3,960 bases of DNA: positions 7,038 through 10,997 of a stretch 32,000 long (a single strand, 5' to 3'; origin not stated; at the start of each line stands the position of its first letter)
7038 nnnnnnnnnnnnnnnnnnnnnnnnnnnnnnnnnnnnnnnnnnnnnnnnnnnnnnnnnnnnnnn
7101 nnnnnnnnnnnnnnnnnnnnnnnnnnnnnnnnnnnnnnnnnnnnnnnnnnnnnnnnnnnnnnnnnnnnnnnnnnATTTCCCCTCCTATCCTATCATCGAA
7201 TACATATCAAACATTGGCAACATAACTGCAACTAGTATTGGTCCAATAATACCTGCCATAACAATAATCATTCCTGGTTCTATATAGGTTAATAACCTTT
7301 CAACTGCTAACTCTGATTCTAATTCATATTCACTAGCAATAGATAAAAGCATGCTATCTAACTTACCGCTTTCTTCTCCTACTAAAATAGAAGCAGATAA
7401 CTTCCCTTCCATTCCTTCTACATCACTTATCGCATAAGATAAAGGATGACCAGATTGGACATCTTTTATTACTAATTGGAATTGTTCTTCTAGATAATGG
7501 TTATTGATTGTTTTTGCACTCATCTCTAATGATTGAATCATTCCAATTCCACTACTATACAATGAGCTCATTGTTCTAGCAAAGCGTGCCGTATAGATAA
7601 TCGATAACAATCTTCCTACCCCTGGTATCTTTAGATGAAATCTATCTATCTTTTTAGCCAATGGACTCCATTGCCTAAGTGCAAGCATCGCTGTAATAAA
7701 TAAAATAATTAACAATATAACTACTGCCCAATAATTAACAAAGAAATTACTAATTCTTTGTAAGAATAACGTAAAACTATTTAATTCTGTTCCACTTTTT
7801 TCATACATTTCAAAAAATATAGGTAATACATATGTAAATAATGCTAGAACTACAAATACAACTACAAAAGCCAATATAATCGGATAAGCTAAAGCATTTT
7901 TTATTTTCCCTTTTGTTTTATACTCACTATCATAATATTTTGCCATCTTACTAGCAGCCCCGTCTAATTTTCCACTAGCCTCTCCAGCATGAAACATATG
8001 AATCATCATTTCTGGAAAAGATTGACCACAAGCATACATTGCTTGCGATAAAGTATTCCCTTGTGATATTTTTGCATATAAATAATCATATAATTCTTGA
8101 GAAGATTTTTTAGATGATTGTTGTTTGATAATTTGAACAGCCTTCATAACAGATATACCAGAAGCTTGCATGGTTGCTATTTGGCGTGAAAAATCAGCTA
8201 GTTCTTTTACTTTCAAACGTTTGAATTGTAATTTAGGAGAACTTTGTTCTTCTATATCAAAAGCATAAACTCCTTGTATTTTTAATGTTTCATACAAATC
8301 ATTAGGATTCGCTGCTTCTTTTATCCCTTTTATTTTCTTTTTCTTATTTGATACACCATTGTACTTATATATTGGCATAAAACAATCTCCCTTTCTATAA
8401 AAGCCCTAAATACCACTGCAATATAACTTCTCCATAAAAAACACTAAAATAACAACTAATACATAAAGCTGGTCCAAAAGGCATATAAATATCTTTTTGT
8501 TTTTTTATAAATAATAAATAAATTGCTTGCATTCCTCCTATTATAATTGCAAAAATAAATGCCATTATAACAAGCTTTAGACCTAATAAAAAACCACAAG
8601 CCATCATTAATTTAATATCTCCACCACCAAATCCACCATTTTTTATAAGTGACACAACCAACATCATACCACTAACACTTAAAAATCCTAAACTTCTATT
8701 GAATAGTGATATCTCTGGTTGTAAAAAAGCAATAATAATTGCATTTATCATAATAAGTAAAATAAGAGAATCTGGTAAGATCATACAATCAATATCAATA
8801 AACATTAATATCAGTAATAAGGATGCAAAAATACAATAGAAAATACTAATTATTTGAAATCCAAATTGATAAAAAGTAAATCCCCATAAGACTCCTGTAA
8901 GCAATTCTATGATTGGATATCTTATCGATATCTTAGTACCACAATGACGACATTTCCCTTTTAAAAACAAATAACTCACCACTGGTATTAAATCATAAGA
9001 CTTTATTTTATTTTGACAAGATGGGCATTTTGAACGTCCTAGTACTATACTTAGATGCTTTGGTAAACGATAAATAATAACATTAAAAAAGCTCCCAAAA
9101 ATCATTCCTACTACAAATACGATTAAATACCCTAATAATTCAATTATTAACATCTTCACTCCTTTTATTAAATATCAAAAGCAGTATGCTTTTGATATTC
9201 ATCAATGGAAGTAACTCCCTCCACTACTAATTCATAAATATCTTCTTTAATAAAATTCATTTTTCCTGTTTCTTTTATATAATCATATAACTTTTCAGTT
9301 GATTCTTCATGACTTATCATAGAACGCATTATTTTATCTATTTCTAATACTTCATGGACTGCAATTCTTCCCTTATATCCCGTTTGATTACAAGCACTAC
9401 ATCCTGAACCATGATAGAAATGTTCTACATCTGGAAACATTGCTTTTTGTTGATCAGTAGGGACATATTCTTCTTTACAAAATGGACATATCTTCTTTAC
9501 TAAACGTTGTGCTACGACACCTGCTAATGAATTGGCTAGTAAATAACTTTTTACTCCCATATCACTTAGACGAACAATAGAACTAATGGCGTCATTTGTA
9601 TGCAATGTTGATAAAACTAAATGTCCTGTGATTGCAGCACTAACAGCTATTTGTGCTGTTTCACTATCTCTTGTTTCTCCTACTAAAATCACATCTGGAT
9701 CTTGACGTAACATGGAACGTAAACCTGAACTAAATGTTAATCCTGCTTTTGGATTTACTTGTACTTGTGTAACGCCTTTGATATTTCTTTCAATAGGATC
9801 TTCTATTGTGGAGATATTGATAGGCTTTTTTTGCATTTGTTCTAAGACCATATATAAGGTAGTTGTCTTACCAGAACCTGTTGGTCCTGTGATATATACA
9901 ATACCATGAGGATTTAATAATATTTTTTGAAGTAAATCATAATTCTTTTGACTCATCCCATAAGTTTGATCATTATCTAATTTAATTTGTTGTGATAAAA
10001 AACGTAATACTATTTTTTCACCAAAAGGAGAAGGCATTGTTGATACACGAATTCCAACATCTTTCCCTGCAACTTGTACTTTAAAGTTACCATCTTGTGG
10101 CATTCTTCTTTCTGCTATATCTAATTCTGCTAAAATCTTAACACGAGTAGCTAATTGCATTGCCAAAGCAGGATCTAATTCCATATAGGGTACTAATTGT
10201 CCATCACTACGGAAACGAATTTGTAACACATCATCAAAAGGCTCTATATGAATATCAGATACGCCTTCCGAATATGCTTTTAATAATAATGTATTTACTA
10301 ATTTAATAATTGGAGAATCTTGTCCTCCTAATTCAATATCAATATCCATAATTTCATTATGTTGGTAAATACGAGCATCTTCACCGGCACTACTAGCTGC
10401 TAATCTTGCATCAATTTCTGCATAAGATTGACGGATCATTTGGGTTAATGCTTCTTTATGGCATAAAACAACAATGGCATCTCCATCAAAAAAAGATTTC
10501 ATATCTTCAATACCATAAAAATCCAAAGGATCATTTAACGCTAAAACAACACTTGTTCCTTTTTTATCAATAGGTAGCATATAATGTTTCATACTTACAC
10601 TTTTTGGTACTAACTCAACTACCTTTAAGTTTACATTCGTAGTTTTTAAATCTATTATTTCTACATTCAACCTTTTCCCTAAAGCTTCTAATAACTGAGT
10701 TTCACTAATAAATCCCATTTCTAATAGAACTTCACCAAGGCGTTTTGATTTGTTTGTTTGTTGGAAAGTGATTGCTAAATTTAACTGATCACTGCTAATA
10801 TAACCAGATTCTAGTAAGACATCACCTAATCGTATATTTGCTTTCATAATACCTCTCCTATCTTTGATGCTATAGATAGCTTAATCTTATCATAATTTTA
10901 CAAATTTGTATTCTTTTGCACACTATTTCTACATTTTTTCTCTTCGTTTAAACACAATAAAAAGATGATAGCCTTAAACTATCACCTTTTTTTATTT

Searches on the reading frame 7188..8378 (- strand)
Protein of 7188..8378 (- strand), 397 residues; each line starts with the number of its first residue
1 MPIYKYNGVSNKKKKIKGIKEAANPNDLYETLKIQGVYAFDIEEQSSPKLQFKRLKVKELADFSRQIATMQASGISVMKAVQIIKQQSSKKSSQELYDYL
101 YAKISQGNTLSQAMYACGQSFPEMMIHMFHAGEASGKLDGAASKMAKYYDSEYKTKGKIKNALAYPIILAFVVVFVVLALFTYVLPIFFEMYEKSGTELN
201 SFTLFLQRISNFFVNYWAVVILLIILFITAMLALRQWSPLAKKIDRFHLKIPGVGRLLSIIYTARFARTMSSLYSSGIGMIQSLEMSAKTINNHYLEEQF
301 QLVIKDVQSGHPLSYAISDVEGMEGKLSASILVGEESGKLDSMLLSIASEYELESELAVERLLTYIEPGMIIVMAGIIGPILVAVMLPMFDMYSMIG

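Call 29: search_protein_families(library=pfam, proteins=[window:7188-8378:-], max_evalue=0.001)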
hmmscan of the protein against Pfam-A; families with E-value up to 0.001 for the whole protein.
window:7188-8378:- (397 aa): 2 families
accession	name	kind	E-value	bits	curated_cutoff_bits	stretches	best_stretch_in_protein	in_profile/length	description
PF00482.28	T2SSF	-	2.7e-50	169.9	25.2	2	63-186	1-125/125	Type II secretion system (T2SS), protein F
PF13687.11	DUF4153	-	0.00099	18.8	27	0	152-244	77-161/373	Domain of unknown function (DUF4153)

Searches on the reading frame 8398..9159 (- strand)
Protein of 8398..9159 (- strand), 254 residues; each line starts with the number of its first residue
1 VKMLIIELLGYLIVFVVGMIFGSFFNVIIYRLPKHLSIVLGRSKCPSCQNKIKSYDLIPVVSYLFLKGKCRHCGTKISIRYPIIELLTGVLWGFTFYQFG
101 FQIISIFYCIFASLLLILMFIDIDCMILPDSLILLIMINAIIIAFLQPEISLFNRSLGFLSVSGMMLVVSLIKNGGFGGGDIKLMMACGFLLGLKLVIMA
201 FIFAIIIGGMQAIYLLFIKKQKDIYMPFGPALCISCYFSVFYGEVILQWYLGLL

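Call 30: search_protein_families(library=pfam, proteins=[window:8398-9159:-], max_evalue=0.001)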
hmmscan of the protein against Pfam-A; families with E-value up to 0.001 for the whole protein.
window:8398-9159:- (254 aa): 2 families
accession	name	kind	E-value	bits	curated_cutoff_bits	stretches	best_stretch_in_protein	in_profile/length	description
PF06750.18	A24_N_bact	-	2e-36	124.3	23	1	16-99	1-84/84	Bacterial Peptidase A24 N-terminal domain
PF01478.23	Peptidase_A24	-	5.5e-17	62.5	26.5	1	109-212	1-103/104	Type IV leader peptidase family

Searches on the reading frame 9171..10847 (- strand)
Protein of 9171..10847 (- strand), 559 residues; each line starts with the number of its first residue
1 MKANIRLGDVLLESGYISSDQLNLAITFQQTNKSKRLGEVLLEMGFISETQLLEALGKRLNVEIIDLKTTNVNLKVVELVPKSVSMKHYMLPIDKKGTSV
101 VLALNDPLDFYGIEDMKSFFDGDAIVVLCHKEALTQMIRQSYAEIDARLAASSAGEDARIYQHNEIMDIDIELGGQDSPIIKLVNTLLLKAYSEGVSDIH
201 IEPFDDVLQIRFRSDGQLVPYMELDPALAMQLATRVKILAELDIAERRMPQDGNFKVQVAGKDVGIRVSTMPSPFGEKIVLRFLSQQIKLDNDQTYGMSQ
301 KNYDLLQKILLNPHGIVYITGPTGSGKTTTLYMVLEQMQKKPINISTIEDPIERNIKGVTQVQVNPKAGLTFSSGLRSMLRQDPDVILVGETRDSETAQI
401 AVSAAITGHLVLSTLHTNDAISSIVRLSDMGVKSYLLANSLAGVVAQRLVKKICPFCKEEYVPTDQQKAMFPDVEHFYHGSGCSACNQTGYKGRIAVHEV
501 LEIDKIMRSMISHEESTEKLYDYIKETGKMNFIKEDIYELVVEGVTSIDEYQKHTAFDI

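Call 30: search_protein_families(library=pfam, proteins=[window:9171-10847:-], max_evalue=0.001)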
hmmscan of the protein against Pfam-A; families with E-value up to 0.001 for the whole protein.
window:9171-10847:- (559 aa): 6 families
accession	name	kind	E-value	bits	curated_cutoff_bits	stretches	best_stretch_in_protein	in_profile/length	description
PF00437.27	T2SSE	-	9.3e-131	436.3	24.9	1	176-552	4-369/370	Type II/IV secretion system protein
PF05157.20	MshEN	-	3e-11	43.6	23.1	1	60-144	1-86/90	MshEN domain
PF20720.3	nSTAND3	-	9.6e-06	25.8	27.2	1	302-350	6-56/155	Novel STAND NTPase 3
PF13401.12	AAA_22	-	8.7e-05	23.3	27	1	314-358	5-33/130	AAA domain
PF13604.12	AAA_30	-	0.00089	19.5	27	0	303-341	7-45/191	AAA domain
PF13476.12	AAA_23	-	0.00092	20.3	27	0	307-331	13-36/201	AAA domain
